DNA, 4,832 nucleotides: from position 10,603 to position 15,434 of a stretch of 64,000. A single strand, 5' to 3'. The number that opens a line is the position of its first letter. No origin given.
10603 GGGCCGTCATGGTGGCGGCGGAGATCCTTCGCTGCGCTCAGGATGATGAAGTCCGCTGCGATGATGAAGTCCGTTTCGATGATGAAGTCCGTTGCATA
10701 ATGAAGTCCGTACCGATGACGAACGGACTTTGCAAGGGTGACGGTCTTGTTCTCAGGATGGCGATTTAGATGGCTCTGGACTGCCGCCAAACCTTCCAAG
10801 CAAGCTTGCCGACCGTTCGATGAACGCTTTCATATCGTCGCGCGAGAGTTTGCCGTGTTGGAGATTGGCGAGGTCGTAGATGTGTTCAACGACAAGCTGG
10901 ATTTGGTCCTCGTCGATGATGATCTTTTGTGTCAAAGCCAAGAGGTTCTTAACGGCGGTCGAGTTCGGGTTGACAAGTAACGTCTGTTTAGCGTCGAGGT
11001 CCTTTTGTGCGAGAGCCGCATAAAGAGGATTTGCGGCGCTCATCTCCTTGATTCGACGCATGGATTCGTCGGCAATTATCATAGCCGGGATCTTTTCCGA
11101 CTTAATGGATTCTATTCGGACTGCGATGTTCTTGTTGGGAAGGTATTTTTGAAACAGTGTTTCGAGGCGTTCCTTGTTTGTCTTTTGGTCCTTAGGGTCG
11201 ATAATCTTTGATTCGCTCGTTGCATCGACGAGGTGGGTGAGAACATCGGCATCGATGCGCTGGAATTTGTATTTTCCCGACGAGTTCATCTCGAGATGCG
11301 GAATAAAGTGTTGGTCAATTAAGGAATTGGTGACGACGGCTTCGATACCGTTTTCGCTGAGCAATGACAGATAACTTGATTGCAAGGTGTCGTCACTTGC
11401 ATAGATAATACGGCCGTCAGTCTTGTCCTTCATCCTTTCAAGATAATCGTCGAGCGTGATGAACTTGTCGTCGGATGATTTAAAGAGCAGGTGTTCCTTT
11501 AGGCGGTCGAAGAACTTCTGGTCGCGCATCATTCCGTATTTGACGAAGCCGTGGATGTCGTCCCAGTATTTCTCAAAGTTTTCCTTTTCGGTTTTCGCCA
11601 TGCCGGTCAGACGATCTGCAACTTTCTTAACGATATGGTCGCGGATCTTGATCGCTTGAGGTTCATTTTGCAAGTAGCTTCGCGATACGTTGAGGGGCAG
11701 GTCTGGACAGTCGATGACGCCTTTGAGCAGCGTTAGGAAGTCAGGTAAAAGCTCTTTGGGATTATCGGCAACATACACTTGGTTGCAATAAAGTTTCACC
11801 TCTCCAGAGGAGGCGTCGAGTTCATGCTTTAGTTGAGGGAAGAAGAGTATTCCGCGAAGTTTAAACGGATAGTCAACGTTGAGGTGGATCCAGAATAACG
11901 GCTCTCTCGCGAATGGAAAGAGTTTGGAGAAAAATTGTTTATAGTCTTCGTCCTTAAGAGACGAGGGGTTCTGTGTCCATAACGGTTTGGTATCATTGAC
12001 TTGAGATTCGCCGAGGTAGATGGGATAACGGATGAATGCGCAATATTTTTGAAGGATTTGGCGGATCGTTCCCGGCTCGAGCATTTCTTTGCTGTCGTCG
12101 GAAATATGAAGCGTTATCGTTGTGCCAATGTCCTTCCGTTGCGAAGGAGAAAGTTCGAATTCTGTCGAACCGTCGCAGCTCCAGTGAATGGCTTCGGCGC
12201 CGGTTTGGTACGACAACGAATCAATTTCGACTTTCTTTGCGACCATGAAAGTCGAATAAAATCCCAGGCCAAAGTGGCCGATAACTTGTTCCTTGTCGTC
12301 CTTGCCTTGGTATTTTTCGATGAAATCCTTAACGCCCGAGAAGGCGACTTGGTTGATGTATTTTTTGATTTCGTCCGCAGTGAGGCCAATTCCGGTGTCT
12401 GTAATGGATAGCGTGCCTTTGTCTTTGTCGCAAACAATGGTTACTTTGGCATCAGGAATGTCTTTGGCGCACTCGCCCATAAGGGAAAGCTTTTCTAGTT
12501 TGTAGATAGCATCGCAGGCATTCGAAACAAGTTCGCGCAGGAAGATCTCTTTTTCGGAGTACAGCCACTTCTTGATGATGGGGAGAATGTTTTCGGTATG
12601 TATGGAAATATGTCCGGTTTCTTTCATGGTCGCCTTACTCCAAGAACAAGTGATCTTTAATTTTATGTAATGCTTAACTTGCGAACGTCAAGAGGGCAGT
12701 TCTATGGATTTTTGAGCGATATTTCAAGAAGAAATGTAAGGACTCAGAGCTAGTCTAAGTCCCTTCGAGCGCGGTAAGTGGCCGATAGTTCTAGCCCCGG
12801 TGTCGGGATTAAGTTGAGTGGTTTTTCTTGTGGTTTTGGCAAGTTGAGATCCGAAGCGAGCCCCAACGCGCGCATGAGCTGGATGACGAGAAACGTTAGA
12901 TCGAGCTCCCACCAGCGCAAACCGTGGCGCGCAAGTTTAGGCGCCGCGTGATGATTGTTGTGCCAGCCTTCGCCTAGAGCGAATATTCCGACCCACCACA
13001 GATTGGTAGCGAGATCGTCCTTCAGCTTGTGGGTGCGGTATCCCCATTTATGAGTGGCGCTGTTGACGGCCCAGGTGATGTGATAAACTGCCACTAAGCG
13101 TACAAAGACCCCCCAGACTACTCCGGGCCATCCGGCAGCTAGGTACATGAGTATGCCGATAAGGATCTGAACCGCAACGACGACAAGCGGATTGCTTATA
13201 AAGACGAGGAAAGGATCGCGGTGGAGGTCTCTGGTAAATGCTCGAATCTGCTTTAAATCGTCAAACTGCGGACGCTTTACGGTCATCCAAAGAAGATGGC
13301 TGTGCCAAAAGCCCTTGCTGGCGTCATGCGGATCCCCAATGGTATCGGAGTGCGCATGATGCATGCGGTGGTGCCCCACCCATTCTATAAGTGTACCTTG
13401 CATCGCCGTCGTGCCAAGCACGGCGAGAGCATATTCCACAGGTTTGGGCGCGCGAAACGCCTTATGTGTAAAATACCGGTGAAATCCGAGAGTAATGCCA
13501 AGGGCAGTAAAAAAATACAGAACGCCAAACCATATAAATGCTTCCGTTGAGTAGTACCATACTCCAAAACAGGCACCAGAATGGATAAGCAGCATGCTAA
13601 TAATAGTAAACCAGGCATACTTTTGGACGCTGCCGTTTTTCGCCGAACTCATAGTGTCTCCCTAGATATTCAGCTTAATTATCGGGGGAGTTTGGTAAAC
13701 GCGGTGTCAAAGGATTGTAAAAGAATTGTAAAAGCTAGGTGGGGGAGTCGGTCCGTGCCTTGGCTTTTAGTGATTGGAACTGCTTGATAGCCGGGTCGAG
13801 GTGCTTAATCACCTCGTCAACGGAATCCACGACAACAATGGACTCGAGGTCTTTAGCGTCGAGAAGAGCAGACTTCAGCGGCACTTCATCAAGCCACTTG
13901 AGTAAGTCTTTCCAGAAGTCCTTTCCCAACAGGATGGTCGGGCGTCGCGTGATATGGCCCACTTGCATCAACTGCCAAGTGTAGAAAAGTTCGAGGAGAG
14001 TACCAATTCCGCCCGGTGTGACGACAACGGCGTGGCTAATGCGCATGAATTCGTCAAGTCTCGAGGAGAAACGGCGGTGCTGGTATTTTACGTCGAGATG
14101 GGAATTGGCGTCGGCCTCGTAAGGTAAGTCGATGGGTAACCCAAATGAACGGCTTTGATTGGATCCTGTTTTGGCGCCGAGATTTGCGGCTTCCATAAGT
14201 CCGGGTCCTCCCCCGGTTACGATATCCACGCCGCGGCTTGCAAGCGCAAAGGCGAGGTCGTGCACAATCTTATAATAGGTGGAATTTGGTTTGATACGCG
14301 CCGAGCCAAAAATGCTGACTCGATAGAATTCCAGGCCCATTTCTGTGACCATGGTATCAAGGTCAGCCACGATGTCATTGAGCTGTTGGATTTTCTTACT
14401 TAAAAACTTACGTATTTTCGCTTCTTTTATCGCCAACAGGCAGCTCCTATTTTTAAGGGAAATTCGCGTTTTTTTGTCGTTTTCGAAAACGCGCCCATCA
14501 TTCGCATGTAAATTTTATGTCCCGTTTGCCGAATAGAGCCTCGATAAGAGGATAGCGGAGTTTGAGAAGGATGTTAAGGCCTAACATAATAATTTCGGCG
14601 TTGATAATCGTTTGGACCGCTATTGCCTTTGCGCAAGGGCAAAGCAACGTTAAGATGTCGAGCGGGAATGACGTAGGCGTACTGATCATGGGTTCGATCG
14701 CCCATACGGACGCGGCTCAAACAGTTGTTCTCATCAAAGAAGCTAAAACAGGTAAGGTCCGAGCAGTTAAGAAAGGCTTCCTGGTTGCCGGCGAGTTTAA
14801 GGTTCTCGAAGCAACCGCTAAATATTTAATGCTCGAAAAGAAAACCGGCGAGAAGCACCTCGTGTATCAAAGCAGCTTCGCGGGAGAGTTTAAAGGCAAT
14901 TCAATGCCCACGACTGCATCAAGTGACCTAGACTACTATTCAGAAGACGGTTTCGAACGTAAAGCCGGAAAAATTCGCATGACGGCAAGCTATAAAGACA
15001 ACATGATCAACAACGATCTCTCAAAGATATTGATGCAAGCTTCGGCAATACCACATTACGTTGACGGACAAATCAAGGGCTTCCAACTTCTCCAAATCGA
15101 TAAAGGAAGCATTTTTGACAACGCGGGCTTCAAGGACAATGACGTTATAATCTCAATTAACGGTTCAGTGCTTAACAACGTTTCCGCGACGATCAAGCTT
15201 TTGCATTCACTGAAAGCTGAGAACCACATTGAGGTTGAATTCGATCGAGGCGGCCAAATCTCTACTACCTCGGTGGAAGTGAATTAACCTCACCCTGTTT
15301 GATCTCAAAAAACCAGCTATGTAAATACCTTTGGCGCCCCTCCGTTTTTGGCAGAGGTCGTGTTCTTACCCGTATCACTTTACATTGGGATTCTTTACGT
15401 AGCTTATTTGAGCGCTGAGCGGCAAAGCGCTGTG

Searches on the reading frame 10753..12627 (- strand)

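Call 88: search_protein_families(library=pfam, proteins=[window:10753-12627:-], max_evalue=0.00001)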
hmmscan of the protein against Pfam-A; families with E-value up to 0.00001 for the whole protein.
window:10753-12627:- (624 aa): 3 families
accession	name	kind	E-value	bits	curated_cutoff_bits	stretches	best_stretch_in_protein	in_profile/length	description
PF00183.23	HSP90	-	8.3e-63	213.5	24.4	1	208-610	80-486/518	Hsp90 protein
PF13589.12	HATPase_c_3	-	4.8e-08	33.6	25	1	28-151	5-105/137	Histidine kinase-, DNA gyrase B-, and HSP90-like ATPase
PF02518.31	HATPase_c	-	1.7e-07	32.1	26.4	1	29-176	5-108/111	Histidine kinase-, DNA gyrase B-, and HSP90-like ATPase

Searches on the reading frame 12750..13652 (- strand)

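Call 88: search_protein_families(library=pfam, proteins=[window:12750-13652:-], max_evalue=0.00001)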
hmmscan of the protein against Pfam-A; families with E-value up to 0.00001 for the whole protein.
window:12750-13652:- (300 aa): 1 family
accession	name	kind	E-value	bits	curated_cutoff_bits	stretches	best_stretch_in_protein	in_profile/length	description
PF00487.30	FA_desaturase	-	2.4e-18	67.3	29.7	1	40-253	6-234/253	Fatty acid desaturase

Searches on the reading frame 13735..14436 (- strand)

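Call 88: search_protein_families(library=pfam, proteins=[window:13735-14436:-], max_evalue=0.00001)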
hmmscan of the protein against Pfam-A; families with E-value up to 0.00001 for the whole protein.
window:13735-14436:- (233 aa): 2 families
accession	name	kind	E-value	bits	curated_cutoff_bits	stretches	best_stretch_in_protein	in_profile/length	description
PF03641.19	Lysine_decarbox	-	1.1e-21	77.8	27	1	81-213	1-131/131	Possible lysine decarboxylase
PF18306.6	LDcluster4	-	1.6e-10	41.2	26.3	1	39-156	3-116/151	SLOG cluster4 family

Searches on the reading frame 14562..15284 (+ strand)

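Call 88: search_protein_families(library=pfam, proteins=[window:14562-15284:+], max_evalue=0.00001)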
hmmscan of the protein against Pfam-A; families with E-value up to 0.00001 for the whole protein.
window:14562-15284:+ (241 aa): 2 families
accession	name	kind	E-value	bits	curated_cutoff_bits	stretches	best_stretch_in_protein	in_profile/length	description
PF13180.12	PDZ_2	-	4.5e-08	33.7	27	1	177-240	17-80/80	PDZ domain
PF17820.7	PDZ_6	-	4.1e-06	26.9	27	1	178-215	4-41/54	PDZ domain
